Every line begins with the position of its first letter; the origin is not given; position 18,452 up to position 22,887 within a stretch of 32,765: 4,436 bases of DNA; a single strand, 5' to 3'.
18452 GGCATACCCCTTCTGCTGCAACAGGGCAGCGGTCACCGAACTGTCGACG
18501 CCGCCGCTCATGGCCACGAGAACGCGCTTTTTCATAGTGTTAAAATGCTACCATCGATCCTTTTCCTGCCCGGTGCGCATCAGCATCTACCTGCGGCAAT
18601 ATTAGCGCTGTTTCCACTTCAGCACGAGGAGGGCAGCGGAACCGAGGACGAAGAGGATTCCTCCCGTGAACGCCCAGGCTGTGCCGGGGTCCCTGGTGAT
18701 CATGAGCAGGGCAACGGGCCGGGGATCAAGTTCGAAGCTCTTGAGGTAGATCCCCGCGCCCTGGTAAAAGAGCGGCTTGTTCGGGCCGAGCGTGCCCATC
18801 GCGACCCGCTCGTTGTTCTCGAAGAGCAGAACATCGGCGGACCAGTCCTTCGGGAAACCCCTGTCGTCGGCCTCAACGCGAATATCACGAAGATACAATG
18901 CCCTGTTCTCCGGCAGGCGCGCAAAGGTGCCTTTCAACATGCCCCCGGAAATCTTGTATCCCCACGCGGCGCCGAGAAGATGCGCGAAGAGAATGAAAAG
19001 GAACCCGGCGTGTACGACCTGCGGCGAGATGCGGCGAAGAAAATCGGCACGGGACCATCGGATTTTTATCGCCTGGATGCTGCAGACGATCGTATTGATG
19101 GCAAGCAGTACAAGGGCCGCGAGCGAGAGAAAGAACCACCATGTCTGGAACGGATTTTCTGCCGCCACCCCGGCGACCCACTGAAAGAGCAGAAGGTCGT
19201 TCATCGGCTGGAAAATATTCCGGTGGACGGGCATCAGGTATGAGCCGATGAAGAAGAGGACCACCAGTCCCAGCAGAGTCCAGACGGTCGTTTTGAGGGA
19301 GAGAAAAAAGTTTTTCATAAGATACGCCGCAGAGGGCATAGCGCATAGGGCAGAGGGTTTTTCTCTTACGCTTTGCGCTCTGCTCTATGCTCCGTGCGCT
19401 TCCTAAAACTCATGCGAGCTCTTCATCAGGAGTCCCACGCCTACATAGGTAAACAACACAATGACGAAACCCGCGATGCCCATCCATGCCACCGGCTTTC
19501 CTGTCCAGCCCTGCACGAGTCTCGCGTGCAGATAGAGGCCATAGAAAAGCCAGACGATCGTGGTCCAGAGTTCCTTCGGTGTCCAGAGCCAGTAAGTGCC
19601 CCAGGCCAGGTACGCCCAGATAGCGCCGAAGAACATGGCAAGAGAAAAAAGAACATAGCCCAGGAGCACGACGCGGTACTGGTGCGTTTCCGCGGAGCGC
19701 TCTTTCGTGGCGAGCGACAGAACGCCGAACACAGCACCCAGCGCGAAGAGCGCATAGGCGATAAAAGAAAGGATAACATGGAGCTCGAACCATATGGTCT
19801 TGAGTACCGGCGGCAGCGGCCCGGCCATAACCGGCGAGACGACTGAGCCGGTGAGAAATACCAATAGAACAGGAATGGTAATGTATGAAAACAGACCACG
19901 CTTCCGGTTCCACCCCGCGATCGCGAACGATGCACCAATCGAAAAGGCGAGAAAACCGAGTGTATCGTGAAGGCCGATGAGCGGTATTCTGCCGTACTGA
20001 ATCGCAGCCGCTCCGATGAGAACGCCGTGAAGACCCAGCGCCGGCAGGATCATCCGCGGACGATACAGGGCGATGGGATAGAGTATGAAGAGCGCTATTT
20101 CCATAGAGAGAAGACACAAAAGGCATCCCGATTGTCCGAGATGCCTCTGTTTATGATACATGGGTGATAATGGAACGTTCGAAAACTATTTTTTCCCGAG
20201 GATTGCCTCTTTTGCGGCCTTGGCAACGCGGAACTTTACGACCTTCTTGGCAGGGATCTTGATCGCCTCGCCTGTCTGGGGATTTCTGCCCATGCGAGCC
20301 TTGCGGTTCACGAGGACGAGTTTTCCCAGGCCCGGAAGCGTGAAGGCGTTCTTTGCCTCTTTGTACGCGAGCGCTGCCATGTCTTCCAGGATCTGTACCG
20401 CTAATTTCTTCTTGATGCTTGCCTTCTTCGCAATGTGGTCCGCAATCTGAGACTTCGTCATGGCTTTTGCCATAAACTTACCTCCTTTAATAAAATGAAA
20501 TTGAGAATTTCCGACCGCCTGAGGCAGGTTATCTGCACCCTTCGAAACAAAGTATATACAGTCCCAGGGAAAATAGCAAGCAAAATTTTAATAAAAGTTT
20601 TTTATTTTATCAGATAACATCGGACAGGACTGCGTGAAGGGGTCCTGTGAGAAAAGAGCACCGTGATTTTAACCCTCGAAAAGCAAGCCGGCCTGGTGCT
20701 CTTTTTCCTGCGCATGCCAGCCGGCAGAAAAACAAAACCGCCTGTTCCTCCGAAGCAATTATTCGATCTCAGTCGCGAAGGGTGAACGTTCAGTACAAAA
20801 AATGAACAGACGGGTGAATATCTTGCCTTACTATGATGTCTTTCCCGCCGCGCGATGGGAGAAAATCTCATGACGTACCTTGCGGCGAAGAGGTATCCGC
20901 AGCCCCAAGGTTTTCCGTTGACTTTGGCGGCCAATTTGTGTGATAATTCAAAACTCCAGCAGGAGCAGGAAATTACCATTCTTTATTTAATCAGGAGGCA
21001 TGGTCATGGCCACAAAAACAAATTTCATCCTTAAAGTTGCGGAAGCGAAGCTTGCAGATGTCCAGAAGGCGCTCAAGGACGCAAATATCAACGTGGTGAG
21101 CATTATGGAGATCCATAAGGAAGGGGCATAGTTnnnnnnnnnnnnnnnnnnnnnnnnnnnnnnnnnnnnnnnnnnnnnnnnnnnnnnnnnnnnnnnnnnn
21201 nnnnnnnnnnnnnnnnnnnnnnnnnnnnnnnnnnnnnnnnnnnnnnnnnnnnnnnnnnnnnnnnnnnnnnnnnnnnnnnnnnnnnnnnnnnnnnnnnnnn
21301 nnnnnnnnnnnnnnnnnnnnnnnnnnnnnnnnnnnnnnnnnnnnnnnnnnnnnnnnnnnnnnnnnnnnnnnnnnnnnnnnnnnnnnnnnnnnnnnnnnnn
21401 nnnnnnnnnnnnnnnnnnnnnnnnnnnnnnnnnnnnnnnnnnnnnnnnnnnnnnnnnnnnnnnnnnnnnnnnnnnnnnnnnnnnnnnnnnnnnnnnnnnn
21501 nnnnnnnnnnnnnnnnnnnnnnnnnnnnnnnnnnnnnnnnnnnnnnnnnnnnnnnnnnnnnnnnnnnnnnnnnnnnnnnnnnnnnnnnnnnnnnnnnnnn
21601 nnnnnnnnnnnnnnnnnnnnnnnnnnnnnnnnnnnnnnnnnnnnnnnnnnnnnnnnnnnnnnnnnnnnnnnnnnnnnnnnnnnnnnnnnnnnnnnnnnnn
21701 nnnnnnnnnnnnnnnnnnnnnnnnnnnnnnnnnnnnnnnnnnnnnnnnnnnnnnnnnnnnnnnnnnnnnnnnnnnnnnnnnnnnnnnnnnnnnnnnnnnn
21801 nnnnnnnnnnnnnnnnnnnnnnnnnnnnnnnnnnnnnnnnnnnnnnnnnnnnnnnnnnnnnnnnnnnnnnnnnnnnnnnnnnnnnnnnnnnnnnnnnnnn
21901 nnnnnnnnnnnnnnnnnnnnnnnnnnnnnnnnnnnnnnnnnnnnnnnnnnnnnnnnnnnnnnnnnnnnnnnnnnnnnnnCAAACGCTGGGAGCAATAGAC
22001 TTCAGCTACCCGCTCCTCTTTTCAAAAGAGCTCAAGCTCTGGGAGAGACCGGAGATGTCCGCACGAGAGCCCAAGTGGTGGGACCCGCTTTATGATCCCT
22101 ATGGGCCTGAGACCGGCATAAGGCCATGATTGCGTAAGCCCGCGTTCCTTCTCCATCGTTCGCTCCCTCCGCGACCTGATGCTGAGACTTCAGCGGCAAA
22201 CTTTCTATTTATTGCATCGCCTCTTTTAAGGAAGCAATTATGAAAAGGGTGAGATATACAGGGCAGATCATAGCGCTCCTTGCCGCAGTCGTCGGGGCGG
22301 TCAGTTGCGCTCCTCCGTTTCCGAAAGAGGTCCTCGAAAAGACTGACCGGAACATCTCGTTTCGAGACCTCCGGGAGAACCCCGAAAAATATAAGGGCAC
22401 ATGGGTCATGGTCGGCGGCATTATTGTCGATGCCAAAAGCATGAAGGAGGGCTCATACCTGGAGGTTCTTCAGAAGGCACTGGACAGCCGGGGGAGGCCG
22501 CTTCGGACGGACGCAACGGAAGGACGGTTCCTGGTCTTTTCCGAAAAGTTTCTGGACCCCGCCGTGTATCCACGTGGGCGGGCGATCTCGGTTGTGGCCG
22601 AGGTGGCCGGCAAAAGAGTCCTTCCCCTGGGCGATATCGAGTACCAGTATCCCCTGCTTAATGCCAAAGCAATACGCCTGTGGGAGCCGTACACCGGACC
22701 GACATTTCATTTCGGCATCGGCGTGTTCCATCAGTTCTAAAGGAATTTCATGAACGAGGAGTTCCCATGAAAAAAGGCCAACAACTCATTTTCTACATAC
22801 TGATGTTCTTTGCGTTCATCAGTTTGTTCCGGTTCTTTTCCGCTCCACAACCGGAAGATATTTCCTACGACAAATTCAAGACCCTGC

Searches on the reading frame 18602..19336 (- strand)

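Call 8: search_protein_families(library=pfam, proteins=[window:18602-19336:-], max_evalue=0.001)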
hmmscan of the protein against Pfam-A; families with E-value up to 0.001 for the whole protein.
window:18602-19336:- (244 aa): 1 family
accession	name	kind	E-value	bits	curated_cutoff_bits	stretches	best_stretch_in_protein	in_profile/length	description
PF05140.19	ResB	-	4.4e-15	55.9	24.6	1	99-203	148-267/486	ResB-like family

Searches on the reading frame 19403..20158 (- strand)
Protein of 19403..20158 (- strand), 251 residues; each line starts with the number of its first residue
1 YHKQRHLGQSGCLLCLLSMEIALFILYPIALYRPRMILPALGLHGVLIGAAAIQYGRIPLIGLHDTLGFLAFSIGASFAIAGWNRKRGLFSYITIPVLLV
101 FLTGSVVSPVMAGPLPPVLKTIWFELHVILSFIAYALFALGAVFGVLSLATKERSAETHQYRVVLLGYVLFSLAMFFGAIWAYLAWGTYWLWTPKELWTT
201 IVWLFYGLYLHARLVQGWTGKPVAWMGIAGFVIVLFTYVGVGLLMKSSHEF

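Call 8: search_protein_families(library=pfam, proteins=[window:19403-20158:-], max_evalue=0.001)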
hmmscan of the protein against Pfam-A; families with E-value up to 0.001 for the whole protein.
window:19403-20158:- (251 aa): 1 family
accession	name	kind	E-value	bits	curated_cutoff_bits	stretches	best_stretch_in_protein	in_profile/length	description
PF01578.25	Cytochrom_C_asm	-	5.6e-32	111.5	29.9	1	65-246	6-209/212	Cytochrome C assembly protein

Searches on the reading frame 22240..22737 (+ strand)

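Call 8: search_protein_families(library=pfam, proteins=[window:22240-22737:+], max_evalue=0.001)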
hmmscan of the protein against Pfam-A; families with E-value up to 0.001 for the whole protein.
window:22240-22737:+ (166 aa): 1 family
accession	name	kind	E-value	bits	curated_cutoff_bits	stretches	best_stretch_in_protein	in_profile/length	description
PF03843.18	Slp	-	2.3e-37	128.2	22.5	1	22-150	3-130/153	Outer membrane lipoprotein Slp family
